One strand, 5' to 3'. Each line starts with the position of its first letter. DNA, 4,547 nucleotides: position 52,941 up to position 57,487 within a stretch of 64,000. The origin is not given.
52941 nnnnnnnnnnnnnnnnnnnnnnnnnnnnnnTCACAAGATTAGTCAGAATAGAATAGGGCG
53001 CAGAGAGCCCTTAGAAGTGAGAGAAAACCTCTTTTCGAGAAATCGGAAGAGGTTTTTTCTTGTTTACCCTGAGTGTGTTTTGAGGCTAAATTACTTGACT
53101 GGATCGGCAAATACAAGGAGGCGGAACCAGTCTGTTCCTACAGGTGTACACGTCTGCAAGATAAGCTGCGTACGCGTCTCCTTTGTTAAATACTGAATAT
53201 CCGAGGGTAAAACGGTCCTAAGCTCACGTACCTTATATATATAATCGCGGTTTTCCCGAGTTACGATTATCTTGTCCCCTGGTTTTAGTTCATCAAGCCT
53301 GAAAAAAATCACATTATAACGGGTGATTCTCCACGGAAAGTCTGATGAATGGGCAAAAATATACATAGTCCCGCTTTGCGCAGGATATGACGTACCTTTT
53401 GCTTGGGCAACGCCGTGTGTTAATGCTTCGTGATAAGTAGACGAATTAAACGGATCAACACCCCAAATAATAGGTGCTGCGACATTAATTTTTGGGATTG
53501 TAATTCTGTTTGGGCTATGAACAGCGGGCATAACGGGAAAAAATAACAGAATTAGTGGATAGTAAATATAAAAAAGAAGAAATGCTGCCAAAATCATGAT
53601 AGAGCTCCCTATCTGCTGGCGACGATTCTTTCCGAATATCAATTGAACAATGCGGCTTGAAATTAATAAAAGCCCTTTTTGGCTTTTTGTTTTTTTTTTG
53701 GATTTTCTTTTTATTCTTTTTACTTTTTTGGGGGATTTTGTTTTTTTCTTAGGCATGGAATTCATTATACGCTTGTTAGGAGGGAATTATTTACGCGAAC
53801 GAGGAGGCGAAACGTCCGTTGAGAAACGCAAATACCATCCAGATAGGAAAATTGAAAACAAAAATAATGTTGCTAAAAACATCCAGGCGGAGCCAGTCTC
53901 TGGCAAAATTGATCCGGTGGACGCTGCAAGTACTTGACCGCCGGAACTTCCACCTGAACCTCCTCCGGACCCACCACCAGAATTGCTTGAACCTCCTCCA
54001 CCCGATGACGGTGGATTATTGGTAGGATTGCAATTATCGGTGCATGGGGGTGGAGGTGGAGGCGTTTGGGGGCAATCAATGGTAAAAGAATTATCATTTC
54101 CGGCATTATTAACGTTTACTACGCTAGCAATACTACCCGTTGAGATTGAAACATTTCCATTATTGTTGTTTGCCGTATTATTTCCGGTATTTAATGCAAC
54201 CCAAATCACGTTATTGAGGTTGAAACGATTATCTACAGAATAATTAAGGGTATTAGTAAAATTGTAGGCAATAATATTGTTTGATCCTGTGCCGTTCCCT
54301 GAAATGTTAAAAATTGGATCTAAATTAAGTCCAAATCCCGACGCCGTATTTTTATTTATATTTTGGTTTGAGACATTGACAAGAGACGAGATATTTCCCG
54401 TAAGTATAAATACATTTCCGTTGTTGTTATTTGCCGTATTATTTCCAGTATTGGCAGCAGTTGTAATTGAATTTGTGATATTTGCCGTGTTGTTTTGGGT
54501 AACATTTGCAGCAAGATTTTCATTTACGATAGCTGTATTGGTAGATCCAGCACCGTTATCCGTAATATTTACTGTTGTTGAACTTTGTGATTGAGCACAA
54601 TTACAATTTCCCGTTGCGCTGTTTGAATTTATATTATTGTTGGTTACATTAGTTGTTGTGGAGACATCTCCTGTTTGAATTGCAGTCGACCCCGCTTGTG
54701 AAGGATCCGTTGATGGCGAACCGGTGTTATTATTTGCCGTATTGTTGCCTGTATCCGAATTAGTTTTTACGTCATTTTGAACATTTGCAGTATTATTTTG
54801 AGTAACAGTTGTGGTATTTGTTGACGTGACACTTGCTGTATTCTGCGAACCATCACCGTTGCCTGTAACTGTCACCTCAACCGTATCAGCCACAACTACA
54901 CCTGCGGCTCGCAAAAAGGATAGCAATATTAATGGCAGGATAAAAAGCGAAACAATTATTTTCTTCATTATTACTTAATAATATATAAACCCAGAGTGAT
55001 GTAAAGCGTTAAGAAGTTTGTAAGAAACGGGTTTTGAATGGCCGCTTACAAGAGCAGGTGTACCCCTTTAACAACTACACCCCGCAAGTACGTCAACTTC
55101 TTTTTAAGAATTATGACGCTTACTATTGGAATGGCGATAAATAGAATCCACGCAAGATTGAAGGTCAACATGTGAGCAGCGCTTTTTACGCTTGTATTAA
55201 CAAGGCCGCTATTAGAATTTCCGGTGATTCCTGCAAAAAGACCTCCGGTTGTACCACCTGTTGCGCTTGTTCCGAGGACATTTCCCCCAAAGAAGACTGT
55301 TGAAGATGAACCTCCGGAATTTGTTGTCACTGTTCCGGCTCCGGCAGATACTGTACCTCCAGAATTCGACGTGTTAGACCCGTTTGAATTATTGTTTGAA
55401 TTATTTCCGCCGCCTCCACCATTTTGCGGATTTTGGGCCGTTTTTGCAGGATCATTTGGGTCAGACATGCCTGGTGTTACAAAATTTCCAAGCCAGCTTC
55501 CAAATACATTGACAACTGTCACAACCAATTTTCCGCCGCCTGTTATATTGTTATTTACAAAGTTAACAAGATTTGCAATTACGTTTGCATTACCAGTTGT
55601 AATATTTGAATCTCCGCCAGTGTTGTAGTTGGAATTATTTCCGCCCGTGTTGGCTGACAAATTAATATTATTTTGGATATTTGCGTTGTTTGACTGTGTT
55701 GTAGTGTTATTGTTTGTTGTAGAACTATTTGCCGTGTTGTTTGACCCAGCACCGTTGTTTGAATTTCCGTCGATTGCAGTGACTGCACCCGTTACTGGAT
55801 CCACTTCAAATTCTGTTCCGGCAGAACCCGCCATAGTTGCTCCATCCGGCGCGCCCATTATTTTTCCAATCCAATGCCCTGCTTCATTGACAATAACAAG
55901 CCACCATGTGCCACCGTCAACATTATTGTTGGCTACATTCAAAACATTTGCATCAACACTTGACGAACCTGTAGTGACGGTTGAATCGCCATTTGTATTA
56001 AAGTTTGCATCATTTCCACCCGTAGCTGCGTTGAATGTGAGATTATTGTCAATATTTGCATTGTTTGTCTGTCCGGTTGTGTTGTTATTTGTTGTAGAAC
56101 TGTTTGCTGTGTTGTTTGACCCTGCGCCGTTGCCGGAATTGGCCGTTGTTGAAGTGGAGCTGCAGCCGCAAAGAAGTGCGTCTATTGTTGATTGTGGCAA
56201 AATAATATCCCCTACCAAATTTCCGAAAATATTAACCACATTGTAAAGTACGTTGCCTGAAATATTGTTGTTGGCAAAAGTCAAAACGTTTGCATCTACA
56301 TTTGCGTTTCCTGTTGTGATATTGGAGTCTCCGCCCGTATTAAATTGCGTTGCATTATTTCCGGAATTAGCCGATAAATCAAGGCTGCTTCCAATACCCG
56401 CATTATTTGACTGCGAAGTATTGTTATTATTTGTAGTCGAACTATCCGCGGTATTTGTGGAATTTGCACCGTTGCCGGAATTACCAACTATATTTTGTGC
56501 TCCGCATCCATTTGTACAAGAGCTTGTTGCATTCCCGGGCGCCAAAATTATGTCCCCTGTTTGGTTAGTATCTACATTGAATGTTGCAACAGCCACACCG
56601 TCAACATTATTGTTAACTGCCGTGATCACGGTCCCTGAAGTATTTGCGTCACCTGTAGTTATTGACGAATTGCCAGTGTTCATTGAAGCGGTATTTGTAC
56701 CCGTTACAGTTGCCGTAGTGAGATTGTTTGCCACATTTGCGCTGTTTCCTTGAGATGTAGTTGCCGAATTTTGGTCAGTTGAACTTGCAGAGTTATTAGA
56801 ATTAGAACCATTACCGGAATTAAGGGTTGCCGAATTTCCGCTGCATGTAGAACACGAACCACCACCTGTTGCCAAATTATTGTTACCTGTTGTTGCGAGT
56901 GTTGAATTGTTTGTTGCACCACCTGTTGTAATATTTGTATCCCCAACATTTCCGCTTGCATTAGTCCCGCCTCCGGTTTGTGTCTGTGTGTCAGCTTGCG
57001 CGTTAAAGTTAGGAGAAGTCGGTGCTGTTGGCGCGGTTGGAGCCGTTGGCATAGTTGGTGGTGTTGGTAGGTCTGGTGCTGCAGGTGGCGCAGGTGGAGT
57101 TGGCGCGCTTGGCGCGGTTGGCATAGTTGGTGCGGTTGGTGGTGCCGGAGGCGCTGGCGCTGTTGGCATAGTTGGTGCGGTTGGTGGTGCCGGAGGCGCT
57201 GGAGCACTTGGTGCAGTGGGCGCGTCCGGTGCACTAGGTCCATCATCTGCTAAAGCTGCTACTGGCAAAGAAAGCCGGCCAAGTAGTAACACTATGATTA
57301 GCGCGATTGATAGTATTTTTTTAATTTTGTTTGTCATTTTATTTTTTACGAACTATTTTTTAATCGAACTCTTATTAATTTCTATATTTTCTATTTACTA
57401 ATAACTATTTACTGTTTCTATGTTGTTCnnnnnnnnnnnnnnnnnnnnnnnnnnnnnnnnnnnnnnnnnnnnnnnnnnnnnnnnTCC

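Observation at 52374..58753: Sortase-linked locus encoding four paralogous Asn/Thr/Gly-rich tandem-repeat surface proteins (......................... repeat family)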

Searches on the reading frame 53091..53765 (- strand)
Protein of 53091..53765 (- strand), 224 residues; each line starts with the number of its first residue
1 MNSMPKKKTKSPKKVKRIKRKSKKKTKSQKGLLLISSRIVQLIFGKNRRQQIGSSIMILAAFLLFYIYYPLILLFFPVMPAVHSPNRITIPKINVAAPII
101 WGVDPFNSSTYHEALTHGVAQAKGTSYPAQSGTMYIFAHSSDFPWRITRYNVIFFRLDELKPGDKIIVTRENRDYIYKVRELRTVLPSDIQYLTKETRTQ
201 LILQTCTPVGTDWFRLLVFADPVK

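Call 3: search_protein_families(library=pfam, proteins=[window:53091-53765:-], max_evalue=1)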
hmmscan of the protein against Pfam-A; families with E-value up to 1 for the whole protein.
window:53091-53765:- (224 aa): 4 families
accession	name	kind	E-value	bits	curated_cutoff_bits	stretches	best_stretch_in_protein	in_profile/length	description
PF04203.18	Sortase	-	3.3e-24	85.5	26.6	1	88-223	1-125/125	Sortase domain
PF05978.22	UNC-93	-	0.071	12.7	22.9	1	46-85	250-289/379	Ion channel regulatory protein UNC-93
PF09945.14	DUF2177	-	0.13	12.8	26.9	1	51-85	34-68/124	Predicted membrane protein (DUF2177)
PF19667.4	DUF6170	-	0.18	12.3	27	1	13-73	20-79/100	Family of unknown function (DUF6170)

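Call 4: search_protein_families(library=ncbifam, proteins=[window:53091-53765:-], max_evalue=1)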
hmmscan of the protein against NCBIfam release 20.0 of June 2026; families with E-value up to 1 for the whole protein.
window:53091-53765:- (224 aa): 8 families
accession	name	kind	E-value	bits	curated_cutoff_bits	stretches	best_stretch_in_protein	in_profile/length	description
NF033745.1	class_C_sortase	subfamily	4.5e-18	65.8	160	1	87-220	95-218/220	class C sortase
TIGR01076.1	sortase_fam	subfamily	2.2e-16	59.9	39.35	1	87-219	2-124/136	sortase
NF058671.1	sortase_SrtD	exception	2.6e-14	53.3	140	1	88-208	67-170/187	class D sortase, LPxTATN-specific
NF033746.1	class_D_sortase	subfamily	4.8e-14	52.3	165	1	87-209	12-117/135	class D sortase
NF033747.1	class_E_sortase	subfamily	4.7e-09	36.4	160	1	107-221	88-204/211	class E sortase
NF033748.1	class_F_sortase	subfamily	4.8e-07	29.5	166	1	83-206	9-133/155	class F sortase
TIGR03784.1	marine_sortase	equivalog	4.3e-05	23.2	158.25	1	153-209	102-159/174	class GN sortase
TIGR01439.1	lp_hng_hel_AbrB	domain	0.063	13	28.3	0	160-174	22-36/44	transcriptional regulator, AbrB family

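Call 45: search_solved_structures(query=window:53091-53765:-, max_evalue=0.001)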
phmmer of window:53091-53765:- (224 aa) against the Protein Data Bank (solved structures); distinct sequences matched with E-value up to 0.001: 26.
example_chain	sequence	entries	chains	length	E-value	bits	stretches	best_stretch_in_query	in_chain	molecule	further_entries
4d7w_A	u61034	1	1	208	1.8e-09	40.9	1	87-219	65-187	SORTASE FAMILY PROTEIN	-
24rr_A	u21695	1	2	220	7.9e-09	38.7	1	83-219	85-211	Ebp pilus assembly class C sortase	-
2xwg_A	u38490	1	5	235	2.6e-08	37.1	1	86-221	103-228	SORTASE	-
6bwe_A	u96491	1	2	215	1.5e-07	34.6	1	88-221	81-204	Putative fimbrial associated sortase-like protein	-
5k9a_A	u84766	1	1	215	1.5e-07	34.6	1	88-221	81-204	Putative fimbrial associated sortase-like protein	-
6ixz_A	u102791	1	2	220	3.1e-07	33.5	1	88-219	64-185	Sortase family protein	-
7d6p_A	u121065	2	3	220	3.3e-07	33.4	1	88-219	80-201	Sortase family protein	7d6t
8gmx_A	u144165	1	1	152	5.7e-07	32.7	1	83-220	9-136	Class C sortase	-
8t28_A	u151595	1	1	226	8e-07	32.2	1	90-220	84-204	Class C sortase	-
3o0p_A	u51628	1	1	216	2.4e-06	30.6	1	88-219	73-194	Sortase family protein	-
7cg9_A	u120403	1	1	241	2.7e-06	30.4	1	87-219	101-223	Class C sortase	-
4tqx_A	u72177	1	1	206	1e-05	28.5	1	88-211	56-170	Sortase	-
4d70_A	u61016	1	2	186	3.9e-05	26.7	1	113-214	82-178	SORTASE FAMILY PROTEIN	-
8gr6_A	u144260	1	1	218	4.7e-05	26.4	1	90-219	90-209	Sortase-like protein, putative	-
5dv0_A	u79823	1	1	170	6.5e-05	25.9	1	88-210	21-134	Sortase SrtA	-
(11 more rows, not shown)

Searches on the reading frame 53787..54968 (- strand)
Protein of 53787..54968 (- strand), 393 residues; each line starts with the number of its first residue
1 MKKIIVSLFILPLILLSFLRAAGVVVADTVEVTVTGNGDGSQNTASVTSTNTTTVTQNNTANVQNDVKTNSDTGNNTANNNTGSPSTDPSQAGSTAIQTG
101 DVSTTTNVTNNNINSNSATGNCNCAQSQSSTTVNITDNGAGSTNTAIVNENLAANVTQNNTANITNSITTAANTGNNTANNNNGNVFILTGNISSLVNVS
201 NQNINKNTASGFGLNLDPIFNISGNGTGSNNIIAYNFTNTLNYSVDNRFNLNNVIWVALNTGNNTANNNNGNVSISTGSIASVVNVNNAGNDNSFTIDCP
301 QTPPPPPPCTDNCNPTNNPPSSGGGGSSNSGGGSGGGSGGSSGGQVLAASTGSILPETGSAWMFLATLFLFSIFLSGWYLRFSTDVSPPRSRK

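Call 3: search_protein_families(library=pfam, proteins=[window:53787-54968:-], max_evalue=1)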
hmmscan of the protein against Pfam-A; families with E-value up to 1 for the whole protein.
window:53787-54968:- (393 aa): 1 family
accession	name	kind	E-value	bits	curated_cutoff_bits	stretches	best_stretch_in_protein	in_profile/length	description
PF17062.10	Osw5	-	0.013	16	30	1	4-26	16-38/70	Outer spore wall 5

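Call 4: search_protein_families(library=ncbifam, proteins=[window:53787-54968:-], max_evalue=1)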
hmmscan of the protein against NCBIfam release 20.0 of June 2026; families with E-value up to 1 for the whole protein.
window:53787-54968:- (393 aa): 1 family
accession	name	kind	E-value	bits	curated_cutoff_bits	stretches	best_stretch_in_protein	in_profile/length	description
NF005423.0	PRK07003.1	equivalog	0.41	9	1260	1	23-179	365-522/831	DNA polymerase III subunit gamma/tau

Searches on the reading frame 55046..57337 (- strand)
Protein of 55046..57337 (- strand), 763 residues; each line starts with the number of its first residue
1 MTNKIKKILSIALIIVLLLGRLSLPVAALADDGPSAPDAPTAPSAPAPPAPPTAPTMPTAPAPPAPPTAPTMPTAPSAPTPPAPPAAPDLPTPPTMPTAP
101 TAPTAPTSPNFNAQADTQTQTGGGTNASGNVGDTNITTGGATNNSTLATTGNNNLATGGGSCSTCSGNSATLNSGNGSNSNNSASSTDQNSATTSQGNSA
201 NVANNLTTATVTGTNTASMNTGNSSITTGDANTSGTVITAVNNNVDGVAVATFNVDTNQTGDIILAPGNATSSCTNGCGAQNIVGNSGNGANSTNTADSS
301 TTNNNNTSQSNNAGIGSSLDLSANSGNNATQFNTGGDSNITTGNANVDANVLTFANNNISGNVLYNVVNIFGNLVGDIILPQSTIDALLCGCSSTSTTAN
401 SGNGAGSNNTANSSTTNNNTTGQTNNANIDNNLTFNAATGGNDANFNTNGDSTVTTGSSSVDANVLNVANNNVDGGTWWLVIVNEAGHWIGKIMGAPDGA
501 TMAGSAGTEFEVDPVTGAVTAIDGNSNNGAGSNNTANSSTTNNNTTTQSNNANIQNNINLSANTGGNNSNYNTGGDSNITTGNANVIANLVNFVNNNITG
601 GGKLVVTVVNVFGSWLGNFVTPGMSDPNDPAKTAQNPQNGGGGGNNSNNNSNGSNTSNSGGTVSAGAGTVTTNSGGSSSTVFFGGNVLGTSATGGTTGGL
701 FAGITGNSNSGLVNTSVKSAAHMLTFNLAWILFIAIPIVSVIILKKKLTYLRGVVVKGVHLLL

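Call 3: search_protein_families(library=pfam, proteins=[window:55046-57337:-], max_evalue=1)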
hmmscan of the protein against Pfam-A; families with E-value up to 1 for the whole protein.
window:55046-57337:- (763 aa): 0 families

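Call 4: search_protein_families(library=ncbifam, proteins=[window:55046-57337:-], max_evalue=1)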
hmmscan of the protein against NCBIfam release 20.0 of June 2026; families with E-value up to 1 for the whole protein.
window:55046-57337:- (763 aa): 1 family
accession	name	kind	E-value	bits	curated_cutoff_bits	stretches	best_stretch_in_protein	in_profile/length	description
NF038253.1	GBS_IgA_bnd_BAC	equivalog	0.0025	15.7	1700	1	32-122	831-915/1127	IgA Fc-binding protein BAC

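Call 41: find_homologous_proteins(query=window:55046-57337:-, max_evalue=1e-20)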
Query window:55046-57337:- (763 aa): 441 proteins with E <= 1e-20 among 8000 candidates; the best 120 are listed.
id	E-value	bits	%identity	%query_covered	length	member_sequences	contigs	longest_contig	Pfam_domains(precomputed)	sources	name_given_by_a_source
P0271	2.1e-200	686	54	91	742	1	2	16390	-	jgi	-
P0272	2.1e-184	633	52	83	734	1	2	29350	-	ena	-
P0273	1.7e-182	627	53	82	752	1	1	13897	-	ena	-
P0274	4.4e-177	609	58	66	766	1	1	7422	-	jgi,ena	-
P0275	2.8e-172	593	51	90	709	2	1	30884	-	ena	-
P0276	1.1e-171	591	49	99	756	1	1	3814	-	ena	-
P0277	1.3e-171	591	49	98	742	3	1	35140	-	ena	-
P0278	8.2e-170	585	48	100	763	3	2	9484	-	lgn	-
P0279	2.0e-167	577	47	98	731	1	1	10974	-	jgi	jgi:hypothetical protein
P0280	5.0e-164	565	57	68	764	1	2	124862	-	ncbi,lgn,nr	ncbi:hypothetical protein HYS93_02670 [Candidatus Daviesbacteria bacterium]|nr:hypothetical protein 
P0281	2.2e-163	563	44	98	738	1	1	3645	-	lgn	-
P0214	6.9e-162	558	46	99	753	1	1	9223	-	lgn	-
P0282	1.8e-160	554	48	87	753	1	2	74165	-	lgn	-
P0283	7.3e-160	552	51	85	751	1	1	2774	-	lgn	-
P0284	6.4e-159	549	56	70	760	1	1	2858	-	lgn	-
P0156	1.1e-154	535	46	91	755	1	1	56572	-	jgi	jgi:outer membrane biosynthesis protein TonB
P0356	2.9e-145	503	47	81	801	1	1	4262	-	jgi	jgi:outer membrane biosynthesis protein TonB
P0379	6.0e-142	493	46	86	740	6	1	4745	PF22251.2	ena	-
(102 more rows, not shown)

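Call 97: search_protein_families(library=pfam, proteins=[P0379, P0356], max_evalue=1)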
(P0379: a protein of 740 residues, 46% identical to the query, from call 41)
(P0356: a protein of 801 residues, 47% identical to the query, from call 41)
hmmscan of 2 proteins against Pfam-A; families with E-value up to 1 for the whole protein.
P0379 (740 aa): 1 family
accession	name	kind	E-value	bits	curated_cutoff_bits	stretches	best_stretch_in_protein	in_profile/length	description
PF22251.1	PFF1_TM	-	2.1e-05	24.6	32.3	1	580-721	102-250/300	Vacuolar membrane protease, transmembrane domain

P0356 (801 aa): 0 families

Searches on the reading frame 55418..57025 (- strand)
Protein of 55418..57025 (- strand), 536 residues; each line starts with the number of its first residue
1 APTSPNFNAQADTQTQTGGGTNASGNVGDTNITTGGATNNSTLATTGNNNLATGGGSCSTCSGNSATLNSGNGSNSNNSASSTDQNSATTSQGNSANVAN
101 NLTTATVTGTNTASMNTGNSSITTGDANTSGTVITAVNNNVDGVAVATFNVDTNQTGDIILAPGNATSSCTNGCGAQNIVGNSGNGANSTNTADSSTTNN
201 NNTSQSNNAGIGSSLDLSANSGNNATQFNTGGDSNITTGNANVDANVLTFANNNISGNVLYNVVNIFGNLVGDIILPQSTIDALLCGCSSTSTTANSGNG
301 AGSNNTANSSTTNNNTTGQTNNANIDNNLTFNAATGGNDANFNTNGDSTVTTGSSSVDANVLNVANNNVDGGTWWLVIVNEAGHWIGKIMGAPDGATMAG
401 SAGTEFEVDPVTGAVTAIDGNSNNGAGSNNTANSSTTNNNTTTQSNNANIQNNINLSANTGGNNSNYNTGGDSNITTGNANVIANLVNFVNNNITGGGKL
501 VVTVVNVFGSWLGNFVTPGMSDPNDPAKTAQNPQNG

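Call 52: predict_structure(alignment_id=A3)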
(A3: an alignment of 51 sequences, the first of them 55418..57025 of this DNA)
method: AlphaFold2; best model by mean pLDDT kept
length: 536 residues; sequences in the alignment: 51
mean_pLDDT: 66.8   pTM: 0.67
mean pLDDT of the five models: 66.8, 62.6, 60.9, 57.4, 51.1
residues with pLDDT >= 90: 49; 70-90: 274; 50-70: 54; < 50: 159
segments of 3 or more residues with pLDDT < 50: 1-19, 51-93, 175-204, 288-317, 419-441, 528-536
pLDDT, mean of each block of 10 residues (from residue 1): 38 38 84 78 67 36 37 39 35 61 79 89 85 77 79 87 65 42 26 24 55 83 88 89 87 79 90 91 63 28 28 42 79 84 87 84 77 86 87 88 65 49 23 28 66 85 88 90 86 77 90 92 60 36
secondary structure, 60 per line:
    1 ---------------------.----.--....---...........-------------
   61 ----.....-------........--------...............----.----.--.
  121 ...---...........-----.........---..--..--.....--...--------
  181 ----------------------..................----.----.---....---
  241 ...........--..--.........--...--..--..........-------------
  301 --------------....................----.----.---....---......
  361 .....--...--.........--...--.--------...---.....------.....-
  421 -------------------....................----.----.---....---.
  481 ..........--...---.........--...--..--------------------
elements in order: E30-33 E37-47 E65-69 E77-84 E93-107 E120-123 E127-137 E143-151 H163-167 E170-172 E203-220 E234-237 E241-251 E258-266 E269-271 H278-287 E315-334 E348-351 E355-365 E368-370 E373-381 E384-386 E398-400 E404-408 E415-419 E440-459 E473-476 E480-490 E493-495 E499-507 E510-512
